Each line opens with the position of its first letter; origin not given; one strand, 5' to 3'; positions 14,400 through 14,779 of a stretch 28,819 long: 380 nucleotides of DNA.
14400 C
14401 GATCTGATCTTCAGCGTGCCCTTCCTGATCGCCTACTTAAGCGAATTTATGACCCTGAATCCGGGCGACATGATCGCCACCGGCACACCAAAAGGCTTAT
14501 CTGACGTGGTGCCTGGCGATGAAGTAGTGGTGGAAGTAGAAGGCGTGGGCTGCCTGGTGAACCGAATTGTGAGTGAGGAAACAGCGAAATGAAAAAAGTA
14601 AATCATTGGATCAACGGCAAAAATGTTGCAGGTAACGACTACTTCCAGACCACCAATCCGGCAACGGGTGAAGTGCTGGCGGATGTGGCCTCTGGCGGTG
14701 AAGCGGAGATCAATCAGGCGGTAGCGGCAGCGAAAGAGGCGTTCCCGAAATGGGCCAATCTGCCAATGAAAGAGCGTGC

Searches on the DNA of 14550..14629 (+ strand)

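Call 81: search_dna_similar(query=window:14550-14629:+, collection=ecoli_genomes, mode=near, max_rows=6, rows=spread)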
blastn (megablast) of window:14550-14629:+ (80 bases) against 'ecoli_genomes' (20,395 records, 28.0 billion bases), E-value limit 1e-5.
Records with a match: 2070; places in all: 2070; records where one place covers at least 80% of the query: 2070.
Genomes with a match: 2070 of 5426; with a place that covers at least 80% of the query: 2070. Places per genome that has any: lowest 1, median 1, highest 1. On chromosomes: 2068 places; on plasmids: 2.
Best place of each record, by identity: >=99% 1018; 95-99% 1052.
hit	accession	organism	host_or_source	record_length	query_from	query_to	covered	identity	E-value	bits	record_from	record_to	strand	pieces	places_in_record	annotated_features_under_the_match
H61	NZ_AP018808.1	Escherichia coli strain E2865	Bos taurus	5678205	1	80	100%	100.0%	2e-33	148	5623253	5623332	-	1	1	hpaG: 4-hydroxyphenylacetate degradation bifunctional ... | hpaE: 5-carboxymethyl-2-hydroxymuconate semialdehyde dehydrogenase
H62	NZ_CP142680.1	Escherichia coli strain FG31-1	goose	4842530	1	80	100%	100.0%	2e-33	148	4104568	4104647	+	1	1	hpaG: 4-hydroxyphenylacetate degradation bifunctional ... | hpaE: 5-carboxymethyl-2-hydroxymuconate semialdehyde dehydrogenase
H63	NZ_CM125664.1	Escherichia coli strain 2020S05-013-31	not applicable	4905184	3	80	98%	100.0%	3e-32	145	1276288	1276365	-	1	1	hpaE: 5-carboxymethyl-2-hydroxymuconate semialdehyde dehydrogenase | hpaG: 4-hydroxyphenylacetate degradation bifunctional ...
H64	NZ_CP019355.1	Escherichia coli strain XH988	Homo sapiens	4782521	3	80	98%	98.7%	1e-30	139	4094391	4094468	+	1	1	hpaG: 4-hydroxyphenylacetate degradation bifunctional ... | hpaE: 5-carboxymethyl-2-hydroxymuconate semialdehyde dehydrogenase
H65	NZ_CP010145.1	Escherichia coli strain D5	dog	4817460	3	80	98%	97.4%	6e-29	134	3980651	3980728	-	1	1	hpaE: 5-carboxymethyl-2-hydroxymuconate semialdehyde dehydrogenase | hpaG: 4-hydroxyphenylacetate degradation bifunctional ...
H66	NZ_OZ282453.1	Escherichia coli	restricted access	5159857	3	77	94%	97.3%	3e-27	128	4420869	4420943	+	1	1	hpaG: 4-hydroxyphenylacetate degradation bifunctional ... | hpaE: 5-carboxymethyl-2-hydroxymuconate semialdehyde dehydrogenase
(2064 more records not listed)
